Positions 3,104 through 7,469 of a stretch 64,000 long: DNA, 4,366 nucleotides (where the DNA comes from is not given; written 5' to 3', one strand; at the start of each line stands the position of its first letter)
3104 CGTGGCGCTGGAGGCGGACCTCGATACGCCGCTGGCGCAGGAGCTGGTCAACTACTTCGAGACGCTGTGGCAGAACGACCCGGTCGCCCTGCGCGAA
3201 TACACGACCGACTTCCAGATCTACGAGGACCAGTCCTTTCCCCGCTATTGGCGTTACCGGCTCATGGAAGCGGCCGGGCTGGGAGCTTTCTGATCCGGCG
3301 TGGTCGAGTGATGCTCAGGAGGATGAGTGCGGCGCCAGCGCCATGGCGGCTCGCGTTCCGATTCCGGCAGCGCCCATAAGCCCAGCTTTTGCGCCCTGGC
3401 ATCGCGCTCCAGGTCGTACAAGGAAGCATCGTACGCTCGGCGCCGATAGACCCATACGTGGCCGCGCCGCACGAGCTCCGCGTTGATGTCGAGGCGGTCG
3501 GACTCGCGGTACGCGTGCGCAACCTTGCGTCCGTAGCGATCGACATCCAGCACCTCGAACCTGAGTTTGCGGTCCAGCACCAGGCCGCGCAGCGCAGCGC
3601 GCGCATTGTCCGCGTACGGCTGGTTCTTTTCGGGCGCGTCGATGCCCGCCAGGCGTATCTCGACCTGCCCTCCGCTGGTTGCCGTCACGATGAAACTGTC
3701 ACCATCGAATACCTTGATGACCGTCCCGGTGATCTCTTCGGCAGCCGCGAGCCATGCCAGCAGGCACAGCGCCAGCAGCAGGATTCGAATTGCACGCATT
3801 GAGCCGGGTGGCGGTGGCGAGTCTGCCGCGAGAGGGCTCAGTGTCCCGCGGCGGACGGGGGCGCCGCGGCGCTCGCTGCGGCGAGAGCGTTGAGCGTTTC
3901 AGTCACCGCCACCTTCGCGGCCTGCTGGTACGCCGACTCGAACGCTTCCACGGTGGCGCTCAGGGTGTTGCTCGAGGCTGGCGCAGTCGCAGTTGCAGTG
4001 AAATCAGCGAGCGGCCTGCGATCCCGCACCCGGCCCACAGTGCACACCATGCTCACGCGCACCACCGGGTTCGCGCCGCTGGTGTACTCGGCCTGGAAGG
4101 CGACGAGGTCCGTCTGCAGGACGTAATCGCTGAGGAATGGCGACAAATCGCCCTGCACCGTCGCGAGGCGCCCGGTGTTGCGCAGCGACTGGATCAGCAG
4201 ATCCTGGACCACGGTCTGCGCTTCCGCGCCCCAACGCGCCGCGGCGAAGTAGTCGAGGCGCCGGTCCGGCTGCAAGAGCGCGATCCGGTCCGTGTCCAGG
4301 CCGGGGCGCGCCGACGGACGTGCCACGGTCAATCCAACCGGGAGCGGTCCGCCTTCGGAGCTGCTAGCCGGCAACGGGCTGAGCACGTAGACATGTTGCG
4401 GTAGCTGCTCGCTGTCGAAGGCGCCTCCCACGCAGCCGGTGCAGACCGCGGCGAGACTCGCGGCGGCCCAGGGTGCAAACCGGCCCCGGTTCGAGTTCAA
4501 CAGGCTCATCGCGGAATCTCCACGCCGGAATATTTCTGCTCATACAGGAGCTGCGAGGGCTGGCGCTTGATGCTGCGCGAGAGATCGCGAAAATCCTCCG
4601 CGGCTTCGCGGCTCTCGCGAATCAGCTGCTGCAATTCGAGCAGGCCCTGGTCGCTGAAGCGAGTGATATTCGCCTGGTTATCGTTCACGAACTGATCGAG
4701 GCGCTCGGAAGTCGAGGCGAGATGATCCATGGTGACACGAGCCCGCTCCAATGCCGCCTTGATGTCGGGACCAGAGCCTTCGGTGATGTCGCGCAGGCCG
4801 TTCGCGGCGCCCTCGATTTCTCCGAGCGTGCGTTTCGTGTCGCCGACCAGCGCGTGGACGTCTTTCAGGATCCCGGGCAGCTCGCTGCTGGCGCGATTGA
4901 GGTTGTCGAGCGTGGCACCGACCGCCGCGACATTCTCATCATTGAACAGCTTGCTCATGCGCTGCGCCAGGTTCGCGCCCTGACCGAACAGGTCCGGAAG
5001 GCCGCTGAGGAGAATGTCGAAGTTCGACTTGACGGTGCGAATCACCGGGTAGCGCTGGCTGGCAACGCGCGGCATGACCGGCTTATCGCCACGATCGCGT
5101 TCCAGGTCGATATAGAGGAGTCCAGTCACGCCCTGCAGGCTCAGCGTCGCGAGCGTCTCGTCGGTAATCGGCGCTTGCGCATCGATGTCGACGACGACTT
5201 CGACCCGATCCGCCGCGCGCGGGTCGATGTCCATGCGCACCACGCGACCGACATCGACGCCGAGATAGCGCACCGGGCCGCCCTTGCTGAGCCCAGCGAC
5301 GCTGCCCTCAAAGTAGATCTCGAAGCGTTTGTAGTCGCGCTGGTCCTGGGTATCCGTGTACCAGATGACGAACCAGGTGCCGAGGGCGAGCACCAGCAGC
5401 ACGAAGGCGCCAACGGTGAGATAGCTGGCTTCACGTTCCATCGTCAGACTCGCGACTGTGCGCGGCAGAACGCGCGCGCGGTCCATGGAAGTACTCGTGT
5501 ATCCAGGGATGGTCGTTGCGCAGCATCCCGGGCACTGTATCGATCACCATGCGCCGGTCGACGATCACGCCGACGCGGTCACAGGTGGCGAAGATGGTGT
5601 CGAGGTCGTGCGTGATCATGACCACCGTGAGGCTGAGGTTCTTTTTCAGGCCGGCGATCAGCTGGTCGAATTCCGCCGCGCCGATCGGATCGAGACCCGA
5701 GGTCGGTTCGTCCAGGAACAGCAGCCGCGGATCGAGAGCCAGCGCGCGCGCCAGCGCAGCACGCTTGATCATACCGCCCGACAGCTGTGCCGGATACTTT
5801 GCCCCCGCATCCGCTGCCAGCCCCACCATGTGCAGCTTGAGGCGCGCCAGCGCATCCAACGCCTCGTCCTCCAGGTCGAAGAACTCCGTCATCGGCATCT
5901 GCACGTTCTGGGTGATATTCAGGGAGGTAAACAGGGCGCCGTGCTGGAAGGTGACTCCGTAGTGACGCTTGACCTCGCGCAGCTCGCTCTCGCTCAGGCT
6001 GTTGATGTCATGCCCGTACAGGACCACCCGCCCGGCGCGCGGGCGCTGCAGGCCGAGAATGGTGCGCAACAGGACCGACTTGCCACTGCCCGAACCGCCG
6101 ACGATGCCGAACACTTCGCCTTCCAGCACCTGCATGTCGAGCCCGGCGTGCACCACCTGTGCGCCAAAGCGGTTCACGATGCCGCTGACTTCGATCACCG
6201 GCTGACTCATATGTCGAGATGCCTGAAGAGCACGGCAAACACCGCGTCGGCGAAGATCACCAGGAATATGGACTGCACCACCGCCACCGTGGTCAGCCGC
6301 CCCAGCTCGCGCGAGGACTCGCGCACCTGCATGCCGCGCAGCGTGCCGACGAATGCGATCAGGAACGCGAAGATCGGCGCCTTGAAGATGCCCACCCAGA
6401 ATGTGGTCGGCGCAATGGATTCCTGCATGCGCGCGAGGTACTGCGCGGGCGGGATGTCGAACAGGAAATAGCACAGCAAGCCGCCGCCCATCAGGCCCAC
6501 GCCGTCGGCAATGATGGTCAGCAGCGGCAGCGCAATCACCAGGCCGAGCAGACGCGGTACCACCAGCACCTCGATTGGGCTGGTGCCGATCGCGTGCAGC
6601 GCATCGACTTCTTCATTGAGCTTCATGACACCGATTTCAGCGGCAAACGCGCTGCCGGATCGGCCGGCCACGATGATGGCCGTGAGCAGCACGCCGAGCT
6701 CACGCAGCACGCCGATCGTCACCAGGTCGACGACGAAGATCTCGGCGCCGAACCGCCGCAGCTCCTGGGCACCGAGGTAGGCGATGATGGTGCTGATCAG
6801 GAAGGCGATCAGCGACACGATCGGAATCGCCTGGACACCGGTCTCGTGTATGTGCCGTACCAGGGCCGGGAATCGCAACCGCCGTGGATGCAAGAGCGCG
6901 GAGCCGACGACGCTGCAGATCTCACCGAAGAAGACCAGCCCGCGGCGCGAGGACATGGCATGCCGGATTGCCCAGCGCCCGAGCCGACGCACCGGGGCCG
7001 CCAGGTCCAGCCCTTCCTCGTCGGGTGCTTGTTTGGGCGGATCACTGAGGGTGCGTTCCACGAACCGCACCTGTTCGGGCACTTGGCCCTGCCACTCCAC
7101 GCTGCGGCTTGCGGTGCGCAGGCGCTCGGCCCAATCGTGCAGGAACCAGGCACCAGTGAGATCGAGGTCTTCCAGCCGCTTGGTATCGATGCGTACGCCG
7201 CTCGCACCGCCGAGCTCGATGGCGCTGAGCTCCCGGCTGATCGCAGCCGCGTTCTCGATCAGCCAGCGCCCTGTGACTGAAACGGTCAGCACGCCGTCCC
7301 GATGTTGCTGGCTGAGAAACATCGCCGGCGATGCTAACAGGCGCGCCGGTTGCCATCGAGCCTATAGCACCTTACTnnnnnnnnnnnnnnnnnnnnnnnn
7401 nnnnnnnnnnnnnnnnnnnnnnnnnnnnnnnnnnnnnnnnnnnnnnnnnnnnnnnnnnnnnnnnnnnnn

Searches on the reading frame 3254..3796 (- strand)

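Call 42: search_protein_families(library=pfam, proteins=[window:3254-3796:-], max_evalue=0.001)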
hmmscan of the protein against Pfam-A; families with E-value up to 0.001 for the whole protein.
window:3254-3796:- (180 aa): 1 family
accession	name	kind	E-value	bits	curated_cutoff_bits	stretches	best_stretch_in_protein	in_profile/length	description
PF00565.23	SNase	-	2e-20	73.6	21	1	47-142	2-106/107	Staphylococcal nuclease homologue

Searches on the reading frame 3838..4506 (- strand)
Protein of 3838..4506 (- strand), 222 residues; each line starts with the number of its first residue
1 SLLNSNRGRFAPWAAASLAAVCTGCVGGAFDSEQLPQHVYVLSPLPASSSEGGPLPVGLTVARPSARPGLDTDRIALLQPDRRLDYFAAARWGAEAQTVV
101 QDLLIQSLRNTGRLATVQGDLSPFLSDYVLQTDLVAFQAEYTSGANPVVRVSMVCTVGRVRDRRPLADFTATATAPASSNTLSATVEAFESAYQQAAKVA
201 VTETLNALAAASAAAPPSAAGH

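Call 42: search_protein_families(library=pfam, proteins=[window:3838-4506:-], max_evalue=0.001)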
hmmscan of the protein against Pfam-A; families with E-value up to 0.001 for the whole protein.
window:3838-4506:- (222 aa): 1 family
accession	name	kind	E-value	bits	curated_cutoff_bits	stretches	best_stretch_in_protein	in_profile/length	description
PF03886.18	ABC_trans_aux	-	6.3e-13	49.1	26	1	40-198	1-158/161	ABC-type transport auxiliary lipoprotein component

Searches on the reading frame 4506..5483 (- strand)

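Call 42: search_protein_families(library=pfam, proteins=[window:4506-5483:-], max_evalue=0.001)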
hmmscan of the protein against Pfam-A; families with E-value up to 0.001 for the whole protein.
window:4506-5483:- (325 aa): 1 family
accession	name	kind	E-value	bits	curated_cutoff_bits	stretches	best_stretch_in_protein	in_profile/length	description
PF02470.25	MlaD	-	1.5e-15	57.6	25.1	1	55-128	6-79/81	MlaD protein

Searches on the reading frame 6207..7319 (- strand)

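Call 42: search_protein_families(library=pfam, proteins=[window:6207-7319:-], max_evalue=0.001)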
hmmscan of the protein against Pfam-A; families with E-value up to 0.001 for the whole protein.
window:6207-7319:- (370 aa): 2 families
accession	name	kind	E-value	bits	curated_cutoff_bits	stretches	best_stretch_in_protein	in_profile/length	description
PF02405.21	MlaE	-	1.6e-71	240.7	22.5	1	154-364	2-212/212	Permease MlaE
PF13466.11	STAS_2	-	8.6e-09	35.9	29.2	1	13-87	1-74/80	STAS domain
